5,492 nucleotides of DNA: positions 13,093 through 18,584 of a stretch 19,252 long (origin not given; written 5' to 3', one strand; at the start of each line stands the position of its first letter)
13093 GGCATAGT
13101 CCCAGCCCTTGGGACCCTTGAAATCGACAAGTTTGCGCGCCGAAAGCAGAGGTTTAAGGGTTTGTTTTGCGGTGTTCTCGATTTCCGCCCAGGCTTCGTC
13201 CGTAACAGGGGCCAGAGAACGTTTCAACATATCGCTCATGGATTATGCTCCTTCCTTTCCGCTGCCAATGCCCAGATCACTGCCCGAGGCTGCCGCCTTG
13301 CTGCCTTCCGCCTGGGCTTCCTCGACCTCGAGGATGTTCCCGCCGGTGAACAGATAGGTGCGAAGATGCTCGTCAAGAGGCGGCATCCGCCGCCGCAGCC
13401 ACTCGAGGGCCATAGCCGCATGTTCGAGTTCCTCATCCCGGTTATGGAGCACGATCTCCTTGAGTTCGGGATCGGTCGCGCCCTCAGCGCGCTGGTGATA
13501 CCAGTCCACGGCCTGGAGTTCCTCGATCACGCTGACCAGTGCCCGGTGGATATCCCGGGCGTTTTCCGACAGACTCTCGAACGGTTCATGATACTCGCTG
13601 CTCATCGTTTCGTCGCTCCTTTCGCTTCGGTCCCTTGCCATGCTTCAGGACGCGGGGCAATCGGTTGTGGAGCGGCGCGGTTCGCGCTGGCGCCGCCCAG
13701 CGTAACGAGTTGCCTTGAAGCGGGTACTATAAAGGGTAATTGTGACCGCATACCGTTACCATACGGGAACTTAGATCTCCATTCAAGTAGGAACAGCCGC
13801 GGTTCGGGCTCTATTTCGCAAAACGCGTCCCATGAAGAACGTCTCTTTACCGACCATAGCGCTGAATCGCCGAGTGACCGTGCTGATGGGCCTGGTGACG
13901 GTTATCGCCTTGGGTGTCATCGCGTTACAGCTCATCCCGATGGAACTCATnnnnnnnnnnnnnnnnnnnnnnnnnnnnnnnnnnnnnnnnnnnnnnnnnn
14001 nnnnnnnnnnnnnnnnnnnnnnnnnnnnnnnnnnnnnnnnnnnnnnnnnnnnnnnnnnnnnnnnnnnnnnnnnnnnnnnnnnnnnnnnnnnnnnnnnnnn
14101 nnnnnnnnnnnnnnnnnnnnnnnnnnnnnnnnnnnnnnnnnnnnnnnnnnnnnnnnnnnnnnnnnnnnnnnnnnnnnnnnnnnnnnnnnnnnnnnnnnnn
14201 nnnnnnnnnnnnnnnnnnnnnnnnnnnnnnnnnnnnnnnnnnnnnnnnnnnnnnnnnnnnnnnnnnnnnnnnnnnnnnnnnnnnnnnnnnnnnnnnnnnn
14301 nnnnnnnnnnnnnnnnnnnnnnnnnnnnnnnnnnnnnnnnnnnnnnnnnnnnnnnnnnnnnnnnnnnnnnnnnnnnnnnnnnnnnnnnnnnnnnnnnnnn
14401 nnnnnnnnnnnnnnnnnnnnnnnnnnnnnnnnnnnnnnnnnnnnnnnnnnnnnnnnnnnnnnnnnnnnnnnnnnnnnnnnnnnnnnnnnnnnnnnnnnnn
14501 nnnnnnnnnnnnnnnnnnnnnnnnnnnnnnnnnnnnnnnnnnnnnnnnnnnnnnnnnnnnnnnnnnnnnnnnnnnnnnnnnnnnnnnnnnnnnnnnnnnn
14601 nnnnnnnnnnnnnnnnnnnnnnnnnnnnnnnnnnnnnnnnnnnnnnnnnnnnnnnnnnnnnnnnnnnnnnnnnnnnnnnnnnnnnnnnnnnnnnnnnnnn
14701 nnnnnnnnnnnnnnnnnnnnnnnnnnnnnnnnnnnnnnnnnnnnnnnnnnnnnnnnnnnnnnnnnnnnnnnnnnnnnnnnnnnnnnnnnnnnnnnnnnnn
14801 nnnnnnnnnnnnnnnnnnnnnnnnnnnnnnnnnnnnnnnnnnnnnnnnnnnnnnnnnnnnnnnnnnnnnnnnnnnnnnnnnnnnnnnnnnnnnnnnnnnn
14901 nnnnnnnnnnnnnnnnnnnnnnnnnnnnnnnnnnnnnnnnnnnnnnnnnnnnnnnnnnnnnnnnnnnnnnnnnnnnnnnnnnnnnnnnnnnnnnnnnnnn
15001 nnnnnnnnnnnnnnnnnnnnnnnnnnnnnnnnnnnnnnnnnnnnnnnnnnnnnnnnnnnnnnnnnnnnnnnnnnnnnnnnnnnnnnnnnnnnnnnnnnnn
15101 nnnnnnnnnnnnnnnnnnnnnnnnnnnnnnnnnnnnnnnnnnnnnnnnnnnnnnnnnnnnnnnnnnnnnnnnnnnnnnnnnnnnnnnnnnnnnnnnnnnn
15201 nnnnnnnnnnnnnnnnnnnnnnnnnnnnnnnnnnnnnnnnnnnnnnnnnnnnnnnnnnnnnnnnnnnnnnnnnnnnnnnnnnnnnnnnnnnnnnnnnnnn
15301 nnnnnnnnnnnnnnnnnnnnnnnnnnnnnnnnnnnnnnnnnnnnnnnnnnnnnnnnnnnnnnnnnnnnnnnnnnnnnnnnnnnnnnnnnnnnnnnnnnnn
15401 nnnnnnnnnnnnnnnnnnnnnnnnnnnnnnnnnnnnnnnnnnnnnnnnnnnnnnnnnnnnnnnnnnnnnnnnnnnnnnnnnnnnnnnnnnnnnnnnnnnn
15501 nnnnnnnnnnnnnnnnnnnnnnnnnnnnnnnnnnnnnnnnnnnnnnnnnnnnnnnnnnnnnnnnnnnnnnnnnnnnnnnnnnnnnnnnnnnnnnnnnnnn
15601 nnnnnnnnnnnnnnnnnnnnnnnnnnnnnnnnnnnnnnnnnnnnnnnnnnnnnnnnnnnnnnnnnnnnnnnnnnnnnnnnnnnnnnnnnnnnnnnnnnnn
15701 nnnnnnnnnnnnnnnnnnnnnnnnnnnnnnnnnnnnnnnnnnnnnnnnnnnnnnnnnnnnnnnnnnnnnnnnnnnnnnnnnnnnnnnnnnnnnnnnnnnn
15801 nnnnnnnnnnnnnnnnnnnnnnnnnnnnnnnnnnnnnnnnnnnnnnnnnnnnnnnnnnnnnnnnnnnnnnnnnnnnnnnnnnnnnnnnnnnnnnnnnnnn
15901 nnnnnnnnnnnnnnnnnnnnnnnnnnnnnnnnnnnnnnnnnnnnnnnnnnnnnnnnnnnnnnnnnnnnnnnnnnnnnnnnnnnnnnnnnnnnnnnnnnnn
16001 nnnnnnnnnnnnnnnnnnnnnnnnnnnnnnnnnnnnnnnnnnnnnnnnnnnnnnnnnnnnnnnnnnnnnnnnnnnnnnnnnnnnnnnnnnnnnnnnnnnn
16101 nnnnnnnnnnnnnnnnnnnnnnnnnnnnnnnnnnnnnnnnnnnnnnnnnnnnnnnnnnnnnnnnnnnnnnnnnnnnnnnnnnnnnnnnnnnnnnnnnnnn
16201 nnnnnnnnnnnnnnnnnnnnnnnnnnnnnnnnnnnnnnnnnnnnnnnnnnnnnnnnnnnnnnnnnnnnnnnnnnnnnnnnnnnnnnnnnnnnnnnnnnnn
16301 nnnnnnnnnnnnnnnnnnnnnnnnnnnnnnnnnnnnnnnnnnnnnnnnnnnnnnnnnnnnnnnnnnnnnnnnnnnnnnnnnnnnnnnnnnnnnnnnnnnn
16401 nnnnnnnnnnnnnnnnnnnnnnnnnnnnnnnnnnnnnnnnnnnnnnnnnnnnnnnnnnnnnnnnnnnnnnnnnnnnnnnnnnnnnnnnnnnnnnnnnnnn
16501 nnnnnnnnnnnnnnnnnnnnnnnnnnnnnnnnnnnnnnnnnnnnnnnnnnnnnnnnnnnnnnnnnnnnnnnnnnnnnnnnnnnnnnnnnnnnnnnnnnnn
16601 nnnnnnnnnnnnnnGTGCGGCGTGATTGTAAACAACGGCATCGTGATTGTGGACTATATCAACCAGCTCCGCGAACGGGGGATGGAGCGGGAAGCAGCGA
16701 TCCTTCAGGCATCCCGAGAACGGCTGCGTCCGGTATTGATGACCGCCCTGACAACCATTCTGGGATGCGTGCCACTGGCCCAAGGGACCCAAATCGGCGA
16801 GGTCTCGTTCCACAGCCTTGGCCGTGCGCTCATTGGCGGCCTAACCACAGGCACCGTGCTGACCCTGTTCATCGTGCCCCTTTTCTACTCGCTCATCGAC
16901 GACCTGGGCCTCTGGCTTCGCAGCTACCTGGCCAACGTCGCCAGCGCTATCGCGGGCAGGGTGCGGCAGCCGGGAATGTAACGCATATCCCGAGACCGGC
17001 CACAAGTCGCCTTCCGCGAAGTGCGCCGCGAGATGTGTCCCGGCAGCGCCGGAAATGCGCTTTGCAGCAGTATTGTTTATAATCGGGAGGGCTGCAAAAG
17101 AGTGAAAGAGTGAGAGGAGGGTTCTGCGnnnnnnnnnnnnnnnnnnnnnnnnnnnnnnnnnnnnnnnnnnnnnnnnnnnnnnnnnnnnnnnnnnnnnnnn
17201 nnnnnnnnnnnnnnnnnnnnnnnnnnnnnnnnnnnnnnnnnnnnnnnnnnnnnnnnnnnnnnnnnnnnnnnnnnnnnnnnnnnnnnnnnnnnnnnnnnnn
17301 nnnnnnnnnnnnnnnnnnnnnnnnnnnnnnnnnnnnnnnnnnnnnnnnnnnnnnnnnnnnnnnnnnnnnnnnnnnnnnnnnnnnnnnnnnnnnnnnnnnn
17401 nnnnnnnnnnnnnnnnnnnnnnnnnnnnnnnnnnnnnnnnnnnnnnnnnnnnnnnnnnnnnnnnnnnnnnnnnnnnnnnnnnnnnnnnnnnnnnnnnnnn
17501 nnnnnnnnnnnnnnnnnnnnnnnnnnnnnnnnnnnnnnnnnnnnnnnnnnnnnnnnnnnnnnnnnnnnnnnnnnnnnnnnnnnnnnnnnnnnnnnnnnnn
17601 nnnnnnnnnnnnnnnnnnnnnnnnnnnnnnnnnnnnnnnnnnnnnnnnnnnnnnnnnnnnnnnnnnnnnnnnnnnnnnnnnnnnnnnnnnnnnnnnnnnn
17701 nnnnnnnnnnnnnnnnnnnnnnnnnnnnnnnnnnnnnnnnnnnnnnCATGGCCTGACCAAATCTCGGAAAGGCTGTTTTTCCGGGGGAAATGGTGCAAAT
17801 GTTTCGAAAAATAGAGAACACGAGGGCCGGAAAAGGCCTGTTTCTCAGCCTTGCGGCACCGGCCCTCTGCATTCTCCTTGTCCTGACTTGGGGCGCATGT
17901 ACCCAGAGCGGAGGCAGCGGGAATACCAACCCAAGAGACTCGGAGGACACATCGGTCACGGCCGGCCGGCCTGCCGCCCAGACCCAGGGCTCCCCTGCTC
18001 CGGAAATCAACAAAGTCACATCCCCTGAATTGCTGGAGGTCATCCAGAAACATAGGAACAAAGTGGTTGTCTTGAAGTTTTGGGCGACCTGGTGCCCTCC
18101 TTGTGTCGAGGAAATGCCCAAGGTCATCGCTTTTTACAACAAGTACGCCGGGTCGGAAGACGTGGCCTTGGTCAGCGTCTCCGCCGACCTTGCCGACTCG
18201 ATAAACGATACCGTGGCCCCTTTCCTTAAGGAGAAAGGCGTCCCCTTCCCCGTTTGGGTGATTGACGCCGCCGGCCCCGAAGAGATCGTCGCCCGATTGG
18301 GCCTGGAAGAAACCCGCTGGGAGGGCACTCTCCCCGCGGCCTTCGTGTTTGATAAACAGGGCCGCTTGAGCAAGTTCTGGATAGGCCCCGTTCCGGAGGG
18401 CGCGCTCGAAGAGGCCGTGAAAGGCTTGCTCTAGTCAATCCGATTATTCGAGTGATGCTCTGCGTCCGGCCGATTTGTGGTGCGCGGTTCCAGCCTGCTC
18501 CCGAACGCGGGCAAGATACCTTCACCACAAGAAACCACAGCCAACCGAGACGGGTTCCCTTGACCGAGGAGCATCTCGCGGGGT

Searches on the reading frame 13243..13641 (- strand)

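Call 9: search_protein_families(library=pfam, proteins=[window:13243-13641:-], max_evalue=0.01)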
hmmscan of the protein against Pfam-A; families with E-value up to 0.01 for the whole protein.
window:13243-13641:- (132 aa): 2 families
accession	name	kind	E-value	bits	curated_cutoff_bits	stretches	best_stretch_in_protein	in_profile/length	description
PF22277.2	EncFtn-like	-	1e-39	134.6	27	1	16-99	1-84/85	EncFtn-like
PF02915.23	Rubrerythrin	-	0.00059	20.7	22.8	1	37-107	6-82/137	Rubrerythrin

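Call 10: search_protein_families(library=ncbifam, proteins=[window:13243-13641:-], max_evalue=0.01)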
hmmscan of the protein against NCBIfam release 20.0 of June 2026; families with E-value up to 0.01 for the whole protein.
window:13243-13641:- (132 aa): 3 families
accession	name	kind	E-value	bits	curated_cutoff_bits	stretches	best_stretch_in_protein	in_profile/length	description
TIGR04535.1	ferrit_encaps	subfamily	1.4e-43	147.5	125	1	17-127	1-112/114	encapsulin-associated ferritin-like protein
NF058679.1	EncB_fam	subfamily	9.2e-20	70.8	90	1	18-127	9-116/117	encapsulin nanocompartment ferritin-likeEncB family encapsulin nanocompartment ferritin-like cargo protein cargo protein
NF058678.1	EncB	exception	2.5e-05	24.5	210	1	28-111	9-92/160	encapsulin nanocompartment ferritin-like cargo protein EncB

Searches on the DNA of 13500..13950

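Call 24: search_rna_families(source=window, start=13500, end=13950, threshold=evalue, max_evalue=1)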
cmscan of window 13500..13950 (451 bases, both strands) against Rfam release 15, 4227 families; matches with E-value up to 1: 0.
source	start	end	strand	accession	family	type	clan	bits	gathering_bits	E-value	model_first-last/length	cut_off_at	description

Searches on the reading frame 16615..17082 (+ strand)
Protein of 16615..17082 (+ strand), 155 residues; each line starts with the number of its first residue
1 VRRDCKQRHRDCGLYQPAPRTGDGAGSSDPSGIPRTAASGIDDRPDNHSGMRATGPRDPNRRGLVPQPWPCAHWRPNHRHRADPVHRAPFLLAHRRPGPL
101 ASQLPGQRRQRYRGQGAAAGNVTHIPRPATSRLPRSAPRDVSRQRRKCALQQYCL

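Call 12: search_protein_families(library=pfam, proteins=[window:16615-17082:+], max_evalue=0.01)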
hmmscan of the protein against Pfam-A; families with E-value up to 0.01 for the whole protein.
window:16615-17082:+ (155 aa): 0 families

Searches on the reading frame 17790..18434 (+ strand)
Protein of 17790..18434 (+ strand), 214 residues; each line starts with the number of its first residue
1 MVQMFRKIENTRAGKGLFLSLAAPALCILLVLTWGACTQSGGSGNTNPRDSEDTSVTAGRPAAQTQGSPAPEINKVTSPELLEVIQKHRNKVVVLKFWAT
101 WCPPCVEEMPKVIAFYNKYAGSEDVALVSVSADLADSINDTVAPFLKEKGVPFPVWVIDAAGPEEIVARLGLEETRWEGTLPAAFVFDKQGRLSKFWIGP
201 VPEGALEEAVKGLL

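Call 9: search_protein_families(library=pfam, proteins=[window:17790-18434:+], max_evalue=0.01)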
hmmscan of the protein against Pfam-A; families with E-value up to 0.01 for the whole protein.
window:17790-18434:+ (214 aa): 4 families
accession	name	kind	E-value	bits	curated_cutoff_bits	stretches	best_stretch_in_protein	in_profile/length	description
PF08534.16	Redoxin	-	4.6e-18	65.9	26.6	1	66-205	2-140/148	Redoxin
PF00578.27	AhpC-TSA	-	1.4e-15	57.8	26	1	87-194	22-122/124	AhpC/TSA family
PF13905.12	Thioredoxin_8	-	2.3e-09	37.9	27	1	90-192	1-93/94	Thioredoxin-like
PF00085.26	Thioredoxin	-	1.2e-07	32.1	23.5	1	76-138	5-64/103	Thioredoxin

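Call 10: search_protein_families(library=ncbifam, proteins=[window:17790-18434:+], max_evalue=0.01)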
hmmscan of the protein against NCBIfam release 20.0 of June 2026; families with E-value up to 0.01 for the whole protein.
window:17790-18434:+ (214 aa): 12 families
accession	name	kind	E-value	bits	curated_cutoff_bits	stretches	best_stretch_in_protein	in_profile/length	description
NF041202.1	StoA_CxxC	exception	1.9e-16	60.4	210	1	84-207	46-158/163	endospore biogenesis thiol-disulfide oxidoreductase StoA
NF002854.0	PRK03147.1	subfamily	3.4e-16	59.6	170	1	84-209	56-168/176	thiol-disulfide oxidoreductase ResA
TIGR00385.1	dsbE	subfamily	7.8e-11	41.9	123.15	1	67-210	37-167/173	DsbE family thiol:disulfide interchange protein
NF047696.1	ThlDiSintTplARhiz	equivalog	2.9e-10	40.3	230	1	85-191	92-191/219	thiol:disulfide interchange protein TlpA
TIGR01068.1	thioredoxin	equivalog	4.3e-06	26.8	96.8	1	87-130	11-54/101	thioredoxin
NF010625.0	PRK14018.1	equivalog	3.3e-05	22.6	522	1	71-129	39-94/521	bifunctional peptide-methionine (S)-S-oxide reductase MsrA/peptide-methionine (R)-S-oxide reductase MsrB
NF047697.1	ThioredTrxAClost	equivalog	3.7e-05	23.9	140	1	88-125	15-52/105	thioredoxin TrxA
NF011941.0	PRK15412.1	equivalog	7e-05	22.4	359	1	88-199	66-161/185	thiol:disulfide interchange protein DsbE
NF045694.1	seleno_TsoB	exception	7.4e-05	21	805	1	78-165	463-550/572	rhodanese/DsbD fusion-like selenoprotein TsoB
NF008229.0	PRK10996.1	equivalog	0.0001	22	125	1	76-112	40-74/141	thioredoxin TrxC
TIGR01126.1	pdi_dom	equivalog_domain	0.00035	20.8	107.2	1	87-140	11-65/105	protein disulfide-isomerase domain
NF006898.0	PRK09381.1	equivalog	0.0058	17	138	1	91-131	22-62/109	thioredoxin TrxA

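Call 58: search_solved_structures(query=window:17799-18434:+, max_evalue=0.001)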
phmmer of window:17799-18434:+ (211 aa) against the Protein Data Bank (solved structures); distinct sequences matched with E-value up to 0.001: 74 (the best 60 are shown).
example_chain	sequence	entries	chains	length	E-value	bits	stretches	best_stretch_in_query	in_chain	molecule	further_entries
3erw_A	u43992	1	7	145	8.9e-14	54.8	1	66-205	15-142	Sporulation thiol-disulfide oxidoreductase A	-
4nmu_A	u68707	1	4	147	1.2e-12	51.2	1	82-207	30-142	Thiol-disulfide oxidoreductase ResA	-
3or5_A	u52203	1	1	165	1.1e-10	44.7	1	60-208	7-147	Thiol:disulfide interchange protein, thioredoxin family protein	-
3kcm_A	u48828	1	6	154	1.8e-10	44.1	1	64-196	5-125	Thioredoxin family protein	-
3raz_A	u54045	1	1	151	6.1e-10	42.3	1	82-208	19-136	Thioredoxin-related protein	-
1st9_A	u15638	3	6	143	4e-09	39.6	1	63-203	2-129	Thiol-disulfide oxidoreductase resA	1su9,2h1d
2f9s_A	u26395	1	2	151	4.8e-09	39.4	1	63-203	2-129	Thiol-disulfide oxidoreductase resA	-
3c71_A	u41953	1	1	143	5.5e-09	39.2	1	63-203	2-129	Thiol-disulfide oxidoreductase resA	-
2h1b_A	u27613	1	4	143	1e-08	38.3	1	63-203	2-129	Thiol-disulfide oxidoreductase resA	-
4k9z_A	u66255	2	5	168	1.1e-08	38.2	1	65-131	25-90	Putative thiol-disulfide oxidoreductase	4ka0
2l5o_A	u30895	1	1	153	5e-08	36.1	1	86-201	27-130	Putative thioredoxin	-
2h19_A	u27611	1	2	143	7.3e-08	35.5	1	63-203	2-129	Thiol-disulfide oxidoreductase resA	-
2h1a_A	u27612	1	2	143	7.3e-08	35.5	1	63-203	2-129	Thiol-disulfide oxidoreductase resA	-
2yp6_A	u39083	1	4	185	8.5e-08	35.3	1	64-208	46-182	THIOREDOXIN FAMILY PROTEIN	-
4hqz_A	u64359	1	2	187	9.5e-08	35.1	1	64-208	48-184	Thioredoxin family protein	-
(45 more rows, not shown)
